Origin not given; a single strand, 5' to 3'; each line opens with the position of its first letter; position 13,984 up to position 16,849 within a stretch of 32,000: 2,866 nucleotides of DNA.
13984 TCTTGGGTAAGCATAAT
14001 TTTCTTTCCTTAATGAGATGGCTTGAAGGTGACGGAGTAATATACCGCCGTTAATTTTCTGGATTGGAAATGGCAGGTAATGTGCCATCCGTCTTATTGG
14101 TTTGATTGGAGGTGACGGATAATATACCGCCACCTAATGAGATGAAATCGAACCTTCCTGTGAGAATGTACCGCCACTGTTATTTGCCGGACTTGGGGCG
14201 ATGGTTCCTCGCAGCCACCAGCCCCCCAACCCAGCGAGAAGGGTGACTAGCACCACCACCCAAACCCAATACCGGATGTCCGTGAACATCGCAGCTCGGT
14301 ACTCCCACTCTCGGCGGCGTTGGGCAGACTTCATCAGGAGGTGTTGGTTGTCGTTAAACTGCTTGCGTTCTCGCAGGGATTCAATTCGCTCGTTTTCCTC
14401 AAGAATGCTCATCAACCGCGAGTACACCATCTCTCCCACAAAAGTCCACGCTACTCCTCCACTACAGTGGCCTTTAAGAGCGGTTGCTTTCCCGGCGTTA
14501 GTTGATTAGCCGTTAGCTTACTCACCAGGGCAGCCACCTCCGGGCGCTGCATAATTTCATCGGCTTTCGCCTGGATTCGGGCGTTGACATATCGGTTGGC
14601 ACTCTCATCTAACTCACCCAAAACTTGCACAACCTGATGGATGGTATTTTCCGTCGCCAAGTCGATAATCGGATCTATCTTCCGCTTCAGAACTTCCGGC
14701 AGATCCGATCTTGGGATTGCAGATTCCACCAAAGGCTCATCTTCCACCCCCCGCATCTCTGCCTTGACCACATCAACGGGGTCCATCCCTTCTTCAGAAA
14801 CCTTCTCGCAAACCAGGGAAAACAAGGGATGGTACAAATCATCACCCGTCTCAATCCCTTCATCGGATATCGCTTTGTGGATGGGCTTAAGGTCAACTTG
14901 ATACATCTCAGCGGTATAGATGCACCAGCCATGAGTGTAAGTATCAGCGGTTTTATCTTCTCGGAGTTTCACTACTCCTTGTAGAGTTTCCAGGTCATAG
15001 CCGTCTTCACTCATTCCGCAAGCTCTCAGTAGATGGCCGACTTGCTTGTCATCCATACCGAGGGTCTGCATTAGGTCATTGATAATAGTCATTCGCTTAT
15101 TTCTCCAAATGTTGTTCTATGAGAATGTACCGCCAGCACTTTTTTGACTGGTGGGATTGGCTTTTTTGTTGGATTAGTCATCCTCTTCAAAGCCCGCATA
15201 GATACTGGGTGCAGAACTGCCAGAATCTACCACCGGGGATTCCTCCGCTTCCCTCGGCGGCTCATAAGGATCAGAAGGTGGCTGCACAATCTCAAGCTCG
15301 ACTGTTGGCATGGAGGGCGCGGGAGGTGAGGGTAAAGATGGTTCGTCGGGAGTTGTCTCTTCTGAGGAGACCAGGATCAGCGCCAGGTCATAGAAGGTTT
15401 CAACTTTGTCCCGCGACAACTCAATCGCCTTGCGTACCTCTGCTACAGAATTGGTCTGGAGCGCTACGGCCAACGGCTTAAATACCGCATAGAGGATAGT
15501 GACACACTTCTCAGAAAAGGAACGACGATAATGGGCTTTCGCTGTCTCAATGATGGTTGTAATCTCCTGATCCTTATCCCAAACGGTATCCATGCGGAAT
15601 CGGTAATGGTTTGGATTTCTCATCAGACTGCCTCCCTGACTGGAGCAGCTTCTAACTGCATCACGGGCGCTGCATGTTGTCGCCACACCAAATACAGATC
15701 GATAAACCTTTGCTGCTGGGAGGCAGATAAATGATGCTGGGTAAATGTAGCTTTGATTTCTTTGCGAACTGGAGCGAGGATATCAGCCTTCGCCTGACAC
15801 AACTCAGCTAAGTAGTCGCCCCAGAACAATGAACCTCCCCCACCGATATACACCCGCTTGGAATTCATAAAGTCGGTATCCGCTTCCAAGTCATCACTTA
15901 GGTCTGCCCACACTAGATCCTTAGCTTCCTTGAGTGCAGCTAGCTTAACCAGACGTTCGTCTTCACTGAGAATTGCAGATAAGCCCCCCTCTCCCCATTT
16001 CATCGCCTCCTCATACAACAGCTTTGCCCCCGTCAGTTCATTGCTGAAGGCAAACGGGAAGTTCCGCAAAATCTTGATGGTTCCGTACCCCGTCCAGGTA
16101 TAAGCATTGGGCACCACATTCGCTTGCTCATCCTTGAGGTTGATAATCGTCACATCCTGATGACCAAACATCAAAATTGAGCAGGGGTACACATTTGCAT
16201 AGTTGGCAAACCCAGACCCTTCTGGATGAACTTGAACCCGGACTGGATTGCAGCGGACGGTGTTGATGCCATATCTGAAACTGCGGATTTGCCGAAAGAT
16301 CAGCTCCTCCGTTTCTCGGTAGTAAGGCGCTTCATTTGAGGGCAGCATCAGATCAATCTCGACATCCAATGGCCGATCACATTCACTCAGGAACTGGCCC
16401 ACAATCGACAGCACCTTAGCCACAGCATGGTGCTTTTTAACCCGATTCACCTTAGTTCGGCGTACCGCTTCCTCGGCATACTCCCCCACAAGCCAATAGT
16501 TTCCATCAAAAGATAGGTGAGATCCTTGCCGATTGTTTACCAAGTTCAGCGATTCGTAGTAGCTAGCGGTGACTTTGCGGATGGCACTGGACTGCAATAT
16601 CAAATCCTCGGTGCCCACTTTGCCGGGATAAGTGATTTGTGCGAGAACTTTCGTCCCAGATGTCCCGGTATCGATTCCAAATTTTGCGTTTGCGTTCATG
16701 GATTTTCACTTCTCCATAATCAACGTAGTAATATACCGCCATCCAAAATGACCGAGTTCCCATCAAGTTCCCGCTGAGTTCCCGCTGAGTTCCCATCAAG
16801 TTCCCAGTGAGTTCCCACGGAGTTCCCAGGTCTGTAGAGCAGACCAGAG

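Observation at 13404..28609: Plasmid-wide conserved 12-18 nt motif (gene strand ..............) in front of at least five transcription units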

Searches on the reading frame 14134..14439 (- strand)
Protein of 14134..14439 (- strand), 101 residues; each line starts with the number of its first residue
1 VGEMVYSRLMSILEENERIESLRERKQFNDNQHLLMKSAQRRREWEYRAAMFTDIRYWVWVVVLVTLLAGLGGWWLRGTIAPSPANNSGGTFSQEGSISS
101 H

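Call 18: search_protein_families(library=pfam, proteins=[window:14134-14439:-], max_evalue=0.01)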
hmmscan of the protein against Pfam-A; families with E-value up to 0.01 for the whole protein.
window:14134-14439:- (101 aa): 0 families

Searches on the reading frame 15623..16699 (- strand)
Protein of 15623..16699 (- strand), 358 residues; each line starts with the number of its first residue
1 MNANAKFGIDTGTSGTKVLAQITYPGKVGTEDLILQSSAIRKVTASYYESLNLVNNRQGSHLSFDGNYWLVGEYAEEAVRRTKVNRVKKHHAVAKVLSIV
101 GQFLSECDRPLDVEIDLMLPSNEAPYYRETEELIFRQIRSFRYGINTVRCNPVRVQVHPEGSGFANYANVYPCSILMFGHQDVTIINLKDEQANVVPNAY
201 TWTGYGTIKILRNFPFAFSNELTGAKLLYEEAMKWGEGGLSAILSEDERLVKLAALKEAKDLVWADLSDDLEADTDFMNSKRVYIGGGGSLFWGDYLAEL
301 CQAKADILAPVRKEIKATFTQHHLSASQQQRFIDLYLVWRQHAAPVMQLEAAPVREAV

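Call 9: search_protein_families(library=pfam, proteins=[window:15623-16699:-], max_evalue=0.01)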
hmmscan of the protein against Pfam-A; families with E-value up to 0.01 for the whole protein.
window:15623-16699:- (358 aa): 1 family
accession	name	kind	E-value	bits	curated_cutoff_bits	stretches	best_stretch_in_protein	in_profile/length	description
PF17989.7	ALP_N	-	1.2e-05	26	26.3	1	8-163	1-148/148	Actin like proteins N terminal domain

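Call 33: search_dna_similar(query=window:15623-16699:-, collection=plasmids, mode=protein, max_rows=60, max_evalue=1e-10)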
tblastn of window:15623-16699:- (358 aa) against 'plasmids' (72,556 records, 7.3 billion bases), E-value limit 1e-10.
Records with a match: 13; places in all: 13; records where one place covers at least 80% of the query: 7.
Best place of each record, by identity: 80-90% 1; <60% 12.
By first word of the organism name: Acaryochloris 13.
By predicted mobility (MOB-suite, as given by PLSDB): conjugative 9; non-mobilizable 2; mobilizable 2.
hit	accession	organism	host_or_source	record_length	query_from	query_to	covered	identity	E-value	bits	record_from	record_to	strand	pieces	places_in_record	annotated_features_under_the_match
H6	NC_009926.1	Acaryochloris marina MBIC11017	-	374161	1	358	100%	86.0%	0e+0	655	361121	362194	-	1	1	hypothetical protein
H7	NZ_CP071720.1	Acaryochloris sp. 'Moss Beach'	culture,intertidal zone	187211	5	358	99%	54.7%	2e-132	424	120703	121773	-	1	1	hypothetical protein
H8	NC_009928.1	Acaryochloris marina MBIC11017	-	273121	1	353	99%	36.9%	2e-65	231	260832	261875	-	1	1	hypothetical protein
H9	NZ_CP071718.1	Acaryochloris sp. 'Moss Beach'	culture,intertidal zone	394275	9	355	97%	36.7%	3e-65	231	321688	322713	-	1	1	hypothetical protein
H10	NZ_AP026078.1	Acaryochloris marina MBIC10699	cell culture,Ascidian, Diplosoma similis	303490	9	338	92%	24.6%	7e-14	81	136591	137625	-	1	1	hypothetical protein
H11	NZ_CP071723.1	Acaryochloris sp. 'Moss Beach'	culture,intertidal zone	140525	69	324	72%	29.9%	1e-23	109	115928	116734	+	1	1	ParM/StbA family protein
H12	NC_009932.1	Acaryochloris marina MBIC11017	-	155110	66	324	72%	29.4%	2e-24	112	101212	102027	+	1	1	ParM/StbA family protein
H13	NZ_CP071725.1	Acaryochloris sp. 'Moss Beach'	culture,intertidal zone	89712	62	338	77%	27.5%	8e-18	92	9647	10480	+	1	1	ParM/StbA family protein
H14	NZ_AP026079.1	Acaryochloris marina MBIC10699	cell culture,Ascidian, Diplosoma similis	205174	9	321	87%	24.3%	4e-18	93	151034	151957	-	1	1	hypothetical protein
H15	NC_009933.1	Acaryochloris marina MBIC11017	-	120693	9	321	87%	24.0%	2e-17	91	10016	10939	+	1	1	hypothetical protein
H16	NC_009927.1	Acaryochloris marina MBIC11017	-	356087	62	338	77%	26.1%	3e-17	91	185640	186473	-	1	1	ParM/StbA family protein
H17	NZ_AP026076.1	Acaryochloris marina MBIC10699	cell culture,Ascidian, Diplosoma similis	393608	62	338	77%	26.1%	2e-15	85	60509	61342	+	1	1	ParM/StbA family protein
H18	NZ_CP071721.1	Acaryochloris sp. 'Moss Beach'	culture,intertidal zone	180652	62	324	73%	24.9%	8e-13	77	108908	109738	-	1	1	ParM/StbA family protein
